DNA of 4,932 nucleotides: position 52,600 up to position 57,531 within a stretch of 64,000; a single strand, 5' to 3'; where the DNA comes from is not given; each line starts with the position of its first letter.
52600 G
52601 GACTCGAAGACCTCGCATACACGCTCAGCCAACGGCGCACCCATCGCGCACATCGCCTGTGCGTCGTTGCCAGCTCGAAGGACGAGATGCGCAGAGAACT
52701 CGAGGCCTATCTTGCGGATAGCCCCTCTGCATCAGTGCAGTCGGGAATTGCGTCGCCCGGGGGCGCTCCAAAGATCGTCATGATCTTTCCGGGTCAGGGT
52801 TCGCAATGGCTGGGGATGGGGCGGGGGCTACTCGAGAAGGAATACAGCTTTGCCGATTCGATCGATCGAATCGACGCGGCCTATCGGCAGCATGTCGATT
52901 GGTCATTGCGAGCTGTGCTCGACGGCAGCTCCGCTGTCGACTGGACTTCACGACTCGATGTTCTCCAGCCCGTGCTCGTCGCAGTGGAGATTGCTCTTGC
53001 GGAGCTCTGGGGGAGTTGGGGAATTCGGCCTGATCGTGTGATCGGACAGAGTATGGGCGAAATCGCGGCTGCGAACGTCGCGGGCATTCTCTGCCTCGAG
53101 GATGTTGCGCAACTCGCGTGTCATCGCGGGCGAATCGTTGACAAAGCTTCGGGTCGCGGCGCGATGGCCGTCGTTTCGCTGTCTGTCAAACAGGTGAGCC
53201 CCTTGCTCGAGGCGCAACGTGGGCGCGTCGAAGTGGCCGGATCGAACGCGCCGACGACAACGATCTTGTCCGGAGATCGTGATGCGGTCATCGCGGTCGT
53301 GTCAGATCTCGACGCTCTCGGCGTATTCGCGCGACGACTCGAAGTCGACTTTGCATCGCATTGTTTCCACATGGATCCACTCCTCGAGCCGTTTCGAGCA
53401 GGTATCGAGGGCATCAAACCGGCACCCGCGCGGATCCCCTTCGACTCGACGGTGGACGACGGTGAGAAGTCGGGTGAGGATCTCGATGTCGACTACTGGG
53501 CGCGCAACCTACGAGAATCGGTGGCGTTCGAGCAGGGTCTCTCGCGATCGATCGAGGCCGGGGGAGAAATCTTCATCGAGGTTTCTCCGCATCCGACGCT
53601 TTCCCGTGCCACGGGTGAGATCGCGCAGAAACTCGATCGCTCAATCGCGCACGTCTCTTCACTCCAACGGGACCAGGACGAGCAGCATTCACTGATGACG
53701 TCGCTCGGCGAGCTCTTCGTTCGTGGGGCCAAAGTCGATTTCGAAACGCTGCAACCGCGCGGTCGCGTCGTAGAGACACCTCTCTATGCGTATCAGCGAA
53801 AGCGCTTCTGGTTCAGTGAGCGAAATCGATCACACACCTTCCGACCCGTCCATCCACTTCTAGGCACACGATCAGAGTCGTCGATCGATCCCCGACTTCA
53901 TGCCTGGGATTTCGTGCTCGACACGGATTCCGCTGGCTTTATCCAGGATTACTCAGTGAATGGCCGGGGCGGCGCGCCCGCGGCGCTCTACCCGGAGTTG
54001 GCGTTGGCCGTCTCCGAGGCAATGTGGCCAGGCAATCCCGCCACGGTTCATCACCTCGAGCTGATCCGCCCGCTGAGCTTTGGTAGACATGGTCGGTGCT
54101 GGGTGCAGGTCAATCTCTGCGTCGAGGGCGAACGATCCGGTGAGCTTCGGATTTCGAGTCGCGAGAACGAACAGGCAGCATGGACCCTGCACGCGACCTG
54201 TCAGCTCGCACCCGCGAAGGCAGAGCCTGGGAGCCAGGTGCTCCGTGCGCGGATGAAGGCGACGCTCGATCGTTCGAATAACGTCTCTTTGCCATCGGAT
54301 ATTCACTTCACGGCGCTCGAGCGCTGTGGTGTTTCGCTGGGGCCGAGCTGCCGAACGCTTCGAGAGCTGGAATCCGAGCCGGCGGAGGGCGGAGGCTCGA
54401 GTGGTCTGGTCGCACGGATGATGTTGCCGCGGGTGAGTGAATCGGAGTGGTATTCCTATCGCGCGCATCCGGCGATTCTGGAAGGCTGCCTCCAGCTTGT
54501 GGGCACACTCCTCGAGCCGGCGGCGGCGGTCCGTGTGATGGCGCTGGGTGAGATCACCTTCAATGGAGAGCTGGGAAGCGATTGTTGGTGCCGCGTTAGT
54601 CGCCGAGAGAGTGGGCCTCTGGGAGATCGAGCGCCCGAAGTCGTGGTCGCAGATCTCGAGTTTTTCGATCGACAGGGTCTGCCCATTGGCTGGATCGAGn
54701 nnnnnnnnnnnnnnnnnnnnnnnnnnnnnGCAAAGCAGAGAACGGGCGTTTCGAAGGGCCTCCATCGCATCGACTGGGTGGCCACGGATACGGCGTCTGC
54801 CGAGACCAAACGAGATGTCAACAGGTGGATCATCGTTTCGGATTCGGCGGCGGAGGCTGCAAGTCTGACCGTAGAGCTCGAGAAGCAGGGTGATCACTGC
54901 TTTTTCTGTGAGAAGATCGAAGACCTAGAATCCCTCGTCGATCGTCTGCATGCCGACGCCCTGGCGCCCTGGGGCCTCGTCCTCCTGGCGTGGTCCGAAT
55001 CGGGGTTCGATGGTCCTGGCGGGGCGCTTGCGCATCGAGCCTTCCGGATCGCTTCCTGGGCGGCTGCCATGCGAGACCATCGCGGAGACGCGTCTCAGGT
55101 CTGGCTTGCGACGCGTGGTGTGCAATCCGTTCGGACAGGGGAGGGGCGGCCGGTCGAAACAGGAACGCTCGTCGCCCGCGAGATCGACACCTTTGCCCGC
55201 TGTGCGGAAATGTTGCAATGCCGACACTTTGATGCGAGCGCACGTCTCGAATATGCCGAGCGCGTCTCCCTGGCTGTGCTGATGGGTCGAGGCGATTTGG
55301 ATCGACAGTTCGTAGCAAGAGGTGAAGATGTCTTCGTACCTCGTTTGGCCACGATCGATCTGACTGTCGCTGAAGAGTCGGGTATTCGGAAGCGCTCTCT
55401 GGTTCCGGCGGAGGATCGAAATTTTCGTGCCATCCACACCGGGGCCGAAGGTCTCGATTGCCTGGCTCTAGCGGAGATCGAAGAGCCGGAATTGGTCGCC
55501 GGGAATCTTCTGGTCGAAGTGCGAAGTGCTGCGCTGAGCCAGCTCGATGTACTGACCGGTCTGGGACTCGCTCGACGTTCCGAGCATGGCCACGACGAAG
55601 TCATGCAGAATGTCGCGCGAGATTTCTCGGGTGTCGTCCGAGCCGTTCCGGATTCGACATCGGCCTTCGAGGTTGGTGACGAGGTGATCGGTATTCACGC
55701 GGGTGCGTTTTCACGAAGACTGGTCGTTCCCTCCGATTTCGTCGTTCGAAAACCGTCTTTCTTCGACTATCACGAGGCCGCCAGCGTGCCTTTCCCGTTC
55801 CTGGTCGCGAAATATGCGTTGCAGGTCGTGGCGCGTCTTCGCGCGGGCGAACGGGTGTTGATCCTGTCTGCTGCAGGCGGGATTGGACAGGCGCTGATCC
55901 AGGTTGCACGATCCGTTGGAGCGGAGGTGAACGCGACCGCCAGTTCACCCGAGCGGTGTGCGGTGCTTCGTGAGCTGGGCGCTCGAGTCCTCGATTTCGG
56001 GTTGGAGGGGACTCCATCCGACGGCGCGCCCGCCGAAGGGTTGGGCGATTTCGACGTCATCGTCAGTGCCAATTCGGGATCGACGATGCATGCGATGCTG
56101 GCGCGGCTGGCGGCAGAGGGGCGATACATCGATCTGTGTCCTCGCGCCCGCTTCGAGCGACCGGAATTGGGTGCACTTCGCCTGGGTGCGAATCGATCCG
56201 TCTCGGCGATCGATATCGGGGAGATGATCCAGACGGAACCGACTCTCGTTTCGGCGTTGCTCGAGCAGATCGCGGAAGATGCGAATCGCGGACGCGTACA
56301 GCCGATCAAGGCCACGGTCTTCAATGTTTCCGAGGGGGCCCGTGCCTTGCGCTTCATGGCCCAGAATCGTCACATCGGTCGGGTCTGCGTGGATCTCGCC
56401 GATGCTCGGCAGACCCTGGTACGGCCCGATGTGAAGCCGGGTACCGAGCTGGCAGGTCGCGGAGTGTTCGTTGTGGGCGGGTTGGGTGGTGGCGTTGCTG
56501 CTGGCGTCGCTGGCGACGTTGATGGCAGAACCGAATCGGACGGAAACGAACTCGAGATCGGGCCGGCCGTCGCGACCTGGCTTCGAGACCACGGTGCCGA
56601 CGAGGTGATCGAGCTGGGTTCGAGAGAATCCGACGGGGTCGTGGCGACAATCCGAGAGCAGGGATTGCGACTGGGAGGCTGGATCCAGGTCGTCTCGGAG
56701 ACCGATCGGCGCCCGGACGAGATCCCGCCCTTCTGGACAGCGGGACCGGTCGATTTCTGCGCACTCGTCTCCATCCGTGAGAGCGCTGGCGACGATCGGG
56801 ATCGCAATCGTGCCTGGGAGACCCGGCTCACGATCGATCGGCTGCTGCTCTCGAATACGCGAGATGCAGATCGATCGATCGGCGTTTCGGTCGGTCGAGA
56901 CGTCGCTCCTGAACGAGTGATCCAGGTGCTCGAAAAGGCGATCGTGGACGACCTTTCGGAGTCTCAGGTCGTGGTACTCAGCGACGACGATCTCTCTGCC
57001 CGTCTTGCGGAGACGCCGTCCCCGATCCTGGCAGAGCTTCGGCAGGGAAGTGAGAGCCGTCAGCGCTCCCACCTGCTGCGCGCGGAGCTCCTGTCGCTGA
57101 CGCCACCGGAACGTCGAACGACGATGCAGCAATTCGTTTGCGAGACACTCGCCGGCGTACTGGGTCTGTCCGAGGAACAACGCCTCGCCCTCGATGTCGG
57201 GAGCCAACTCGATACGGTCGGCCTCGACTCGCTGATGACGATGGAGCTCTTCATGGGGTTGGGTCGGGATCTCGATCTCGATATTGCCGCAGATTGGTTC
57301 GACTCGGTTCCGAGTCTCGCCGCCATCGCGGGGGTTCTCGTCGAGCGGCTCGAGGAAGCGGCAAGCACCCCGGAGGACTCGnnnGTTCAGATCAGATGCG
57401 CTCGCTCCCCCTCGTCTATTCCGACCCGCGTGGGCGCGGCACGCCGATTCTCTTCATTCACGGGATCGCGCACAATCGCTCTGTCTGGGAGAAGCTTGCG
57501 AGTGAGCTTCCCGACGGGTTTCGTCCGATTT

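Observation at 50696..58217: Translationally fused trio: lipocalin-like barrel, single-module MAS-like PKS without release domain, alpha/beta hydrolase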

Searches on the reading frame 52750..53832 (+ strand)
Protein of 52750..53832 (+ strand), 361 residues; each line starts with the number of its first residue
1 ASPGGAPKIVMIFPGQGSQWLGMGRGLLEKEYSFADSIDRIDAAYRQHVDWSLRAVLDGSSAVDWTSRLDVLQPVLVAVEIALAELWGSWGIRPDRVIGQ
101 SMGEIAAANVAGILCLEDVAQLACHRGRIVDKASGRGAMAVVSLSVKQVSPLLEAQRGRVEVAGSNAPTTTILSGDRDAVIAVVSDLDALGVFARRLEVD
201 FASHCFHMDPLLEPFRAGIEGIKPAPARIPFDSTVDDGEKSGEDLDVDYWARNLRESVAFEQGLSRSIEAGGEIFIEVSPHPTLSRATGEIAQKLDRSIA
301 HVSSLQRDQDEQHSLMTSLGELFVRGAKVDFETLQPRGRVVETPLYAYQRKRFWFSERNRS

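Call 55: search_solved_structures(query=window:52750-53832:+, max_evalue=1e-30, show_alignments=0)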
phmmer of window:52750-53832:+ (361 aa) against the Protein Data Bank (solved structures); distinct sequences matched with E-value up to 1e-30: 56.
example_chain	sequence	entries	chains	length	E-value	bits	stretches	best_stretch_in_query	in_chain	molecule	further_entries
2qo3_A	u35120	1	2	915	5.7e-72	246.3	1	8-356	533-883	EryAII Erythromycin polyketide synthase modules 3 and 4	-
6c9u_A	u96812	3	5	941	6e-72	246.2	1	8-356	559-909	6-deoxyerythronolide-B synthase EryA2, modules 3 and 4 | EryAII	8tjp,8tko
7m7e_B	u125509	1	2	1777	6.7e-72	246.1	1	8-356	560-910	6-deoxyerythronolide-B synthase EryA2, modules 3 and 4,EryAI,6-deoxyerythronolide-B syntha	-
8tpw_A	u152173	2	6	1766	7.4e-72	245.9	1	8-356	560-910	EryAII,EryAII,EryAII,EryAII,6-deoxyerythronolide-B synthase EryA3, modules 5 and 6 | EryAII,EryAII,EryAII,6-deoxyerythronolide-B synthase EryA3, modules 5 and 6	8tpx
2hg4_A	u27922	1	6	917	1.4e-70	241.7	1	9-355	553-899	6-Deoxyerythronolide B Synthase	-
7s6b_A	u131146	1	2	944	1.5e-68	235.1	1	8-356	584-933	Polyketide synthase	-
7s6c_A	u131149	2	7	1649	6.1e-68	233.1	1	8-356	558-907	6-deoxyerythronolide-B synthase EryA2, modules 3 and 4, Lsd14 Polyketide synthase fusion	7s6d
8ee0_A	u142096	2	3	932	1.4e-67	231.9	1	5-355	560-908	6-deoxyerythronolide B synthase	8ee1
8g4u_A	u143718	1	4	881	4.4e-66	227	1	6-356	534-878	EryAIII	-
9pat_A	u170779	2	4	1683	3.9e-65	223.8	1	4-356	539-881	6-deoxyerythronolide-B synthase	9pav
9pat_C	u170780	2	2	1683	3.9e-65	223.8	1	4-356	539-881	6-deoxyerythronolide-B synthase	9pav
9pc6_A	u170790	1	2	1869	4.6e-65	223.6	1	4-356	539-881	6-deoxyerythronolide-B synthase,RifR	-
6iyr_A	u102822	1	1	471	1.1e-62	215.8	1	4-349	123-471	Type I modular polyketide synthase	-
5bp1_A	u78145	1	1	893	6.6e-62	213.2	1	10-350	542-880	Mycocerosic acid synthase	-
6iyt_A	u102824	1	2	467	5.6e-61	210.2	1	7-349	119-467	Type I modular polyketide synthase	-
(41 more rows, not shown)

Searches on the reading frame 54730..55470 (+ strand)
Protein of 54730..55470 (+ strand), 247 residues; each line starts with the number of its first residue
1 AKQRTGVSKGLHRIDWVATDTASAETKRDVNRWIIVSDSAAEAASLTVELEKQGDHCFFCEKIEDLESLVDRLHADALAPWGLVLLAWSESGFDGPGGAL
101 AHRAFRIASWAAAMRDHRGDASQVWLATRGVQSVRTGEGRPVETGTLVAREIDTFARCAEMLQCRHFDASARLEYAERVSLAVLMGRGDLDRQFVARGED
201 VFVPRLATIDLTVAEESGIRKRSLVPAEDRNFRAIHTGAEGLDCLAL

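Call 27: search_protein_families(library=pfam, proteins=[window:54730-55470:+], max_evalue=10)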
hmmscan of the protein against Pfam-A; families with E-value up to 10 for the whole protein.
window:54730-55470:+ (247 aa): 0 families

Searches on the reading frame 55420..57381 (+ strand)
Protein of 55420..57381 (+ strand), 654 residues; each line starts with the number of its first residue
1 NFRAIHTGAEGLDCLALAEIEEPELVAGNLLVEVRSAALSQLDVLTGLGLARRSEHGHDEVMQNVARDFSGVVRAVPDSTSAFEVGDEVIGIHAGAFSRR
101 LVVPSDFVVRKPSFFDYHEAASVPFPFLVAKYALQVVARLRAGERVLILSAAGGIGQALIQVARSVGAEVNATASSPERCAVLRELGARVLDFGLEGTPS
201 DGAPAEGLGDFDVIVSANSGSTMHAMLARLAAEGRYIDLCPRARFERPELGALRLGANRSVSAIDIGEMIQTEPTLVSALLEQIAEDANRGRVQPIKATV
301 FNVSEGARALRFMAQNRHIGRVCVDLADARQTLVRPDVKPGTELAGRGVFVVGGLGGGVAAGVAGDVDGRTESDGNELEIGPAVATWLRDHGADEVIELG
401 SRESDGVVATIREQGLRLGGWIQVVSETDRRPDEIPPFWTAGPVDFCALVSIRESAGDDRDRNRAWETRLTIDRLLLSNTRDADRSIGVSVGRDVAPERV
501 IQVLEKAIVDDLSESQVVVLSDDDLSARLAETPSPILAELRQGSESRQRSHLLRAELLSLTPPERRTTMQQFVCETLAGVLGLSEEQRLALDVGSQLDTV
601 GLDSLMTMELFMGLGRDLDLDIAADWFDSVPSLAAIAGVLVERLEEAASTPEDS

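Call 41: search_solved_structures(query=window:55420-57381:+, max_evalue=0.00001, show_alignments=2)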
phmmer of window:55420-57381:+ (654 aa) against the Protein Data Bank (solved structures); distinct sequences matched with E-value up to 0.00001: 68 (the best 60 are shown).
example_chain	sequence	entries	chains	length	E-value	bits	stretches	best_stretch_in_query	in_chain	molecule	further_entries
5dp1_A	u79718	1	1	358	1e-41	146.3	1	25-326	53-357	CurK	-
5bp4_A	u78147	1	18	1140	3.4e-35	124.8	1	12-422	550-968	Mycocerosic acid synthase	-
5doz_A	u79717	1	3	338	8.2e-30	107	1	25-325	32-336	JamJ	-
5dov_A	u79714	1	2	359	1e-29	106.7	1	25-325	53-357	JamJ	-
9d2z_A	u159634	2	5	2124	4.5e-29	104.6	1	35-420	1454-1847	Mycocerosic acid synthase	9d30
9d2y_A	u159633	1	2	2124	4.5e-29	104.6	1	35-420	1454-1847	Multifunctional mycocerosic acid synthase membrane-associated MAS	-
3slk_A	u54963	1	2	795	2e-26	95.8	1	12-327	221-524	Polyketide synthase extender module 2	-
8g7w_A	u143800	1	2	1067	8e-25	90.5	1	10-346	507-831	Type I PKS module 4, module 5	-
5dp2_A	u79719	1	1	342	3.6e-24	88.3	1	70-325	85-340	CurF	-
9b80_A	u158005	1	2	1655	5.4e-23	84.5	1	87-342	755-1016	Fatty acid synthase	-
8eyi_E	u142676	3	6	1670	5.5e-23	84.4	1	87-342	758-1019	Fatty acid synthase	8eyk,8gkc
8vf7_A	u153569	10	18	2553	1.6e-22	82.9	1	87-342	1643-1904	Fatty acid synthase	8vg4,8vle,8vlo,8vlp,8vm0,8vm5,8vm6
8vf7_B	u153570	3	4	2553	6.3e-22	80.9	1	87-342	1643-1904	Fatty acid synthase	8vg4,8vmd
4w82_A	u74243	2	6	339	2e-20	76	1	86-326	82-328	Fatty acid synthase | Enoyl-[acyl-carrier-protein] reductase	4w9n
2vz8_A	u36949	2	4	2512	5.8e-19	71.2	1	110-332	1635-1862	FATTY ACID SYNTHASE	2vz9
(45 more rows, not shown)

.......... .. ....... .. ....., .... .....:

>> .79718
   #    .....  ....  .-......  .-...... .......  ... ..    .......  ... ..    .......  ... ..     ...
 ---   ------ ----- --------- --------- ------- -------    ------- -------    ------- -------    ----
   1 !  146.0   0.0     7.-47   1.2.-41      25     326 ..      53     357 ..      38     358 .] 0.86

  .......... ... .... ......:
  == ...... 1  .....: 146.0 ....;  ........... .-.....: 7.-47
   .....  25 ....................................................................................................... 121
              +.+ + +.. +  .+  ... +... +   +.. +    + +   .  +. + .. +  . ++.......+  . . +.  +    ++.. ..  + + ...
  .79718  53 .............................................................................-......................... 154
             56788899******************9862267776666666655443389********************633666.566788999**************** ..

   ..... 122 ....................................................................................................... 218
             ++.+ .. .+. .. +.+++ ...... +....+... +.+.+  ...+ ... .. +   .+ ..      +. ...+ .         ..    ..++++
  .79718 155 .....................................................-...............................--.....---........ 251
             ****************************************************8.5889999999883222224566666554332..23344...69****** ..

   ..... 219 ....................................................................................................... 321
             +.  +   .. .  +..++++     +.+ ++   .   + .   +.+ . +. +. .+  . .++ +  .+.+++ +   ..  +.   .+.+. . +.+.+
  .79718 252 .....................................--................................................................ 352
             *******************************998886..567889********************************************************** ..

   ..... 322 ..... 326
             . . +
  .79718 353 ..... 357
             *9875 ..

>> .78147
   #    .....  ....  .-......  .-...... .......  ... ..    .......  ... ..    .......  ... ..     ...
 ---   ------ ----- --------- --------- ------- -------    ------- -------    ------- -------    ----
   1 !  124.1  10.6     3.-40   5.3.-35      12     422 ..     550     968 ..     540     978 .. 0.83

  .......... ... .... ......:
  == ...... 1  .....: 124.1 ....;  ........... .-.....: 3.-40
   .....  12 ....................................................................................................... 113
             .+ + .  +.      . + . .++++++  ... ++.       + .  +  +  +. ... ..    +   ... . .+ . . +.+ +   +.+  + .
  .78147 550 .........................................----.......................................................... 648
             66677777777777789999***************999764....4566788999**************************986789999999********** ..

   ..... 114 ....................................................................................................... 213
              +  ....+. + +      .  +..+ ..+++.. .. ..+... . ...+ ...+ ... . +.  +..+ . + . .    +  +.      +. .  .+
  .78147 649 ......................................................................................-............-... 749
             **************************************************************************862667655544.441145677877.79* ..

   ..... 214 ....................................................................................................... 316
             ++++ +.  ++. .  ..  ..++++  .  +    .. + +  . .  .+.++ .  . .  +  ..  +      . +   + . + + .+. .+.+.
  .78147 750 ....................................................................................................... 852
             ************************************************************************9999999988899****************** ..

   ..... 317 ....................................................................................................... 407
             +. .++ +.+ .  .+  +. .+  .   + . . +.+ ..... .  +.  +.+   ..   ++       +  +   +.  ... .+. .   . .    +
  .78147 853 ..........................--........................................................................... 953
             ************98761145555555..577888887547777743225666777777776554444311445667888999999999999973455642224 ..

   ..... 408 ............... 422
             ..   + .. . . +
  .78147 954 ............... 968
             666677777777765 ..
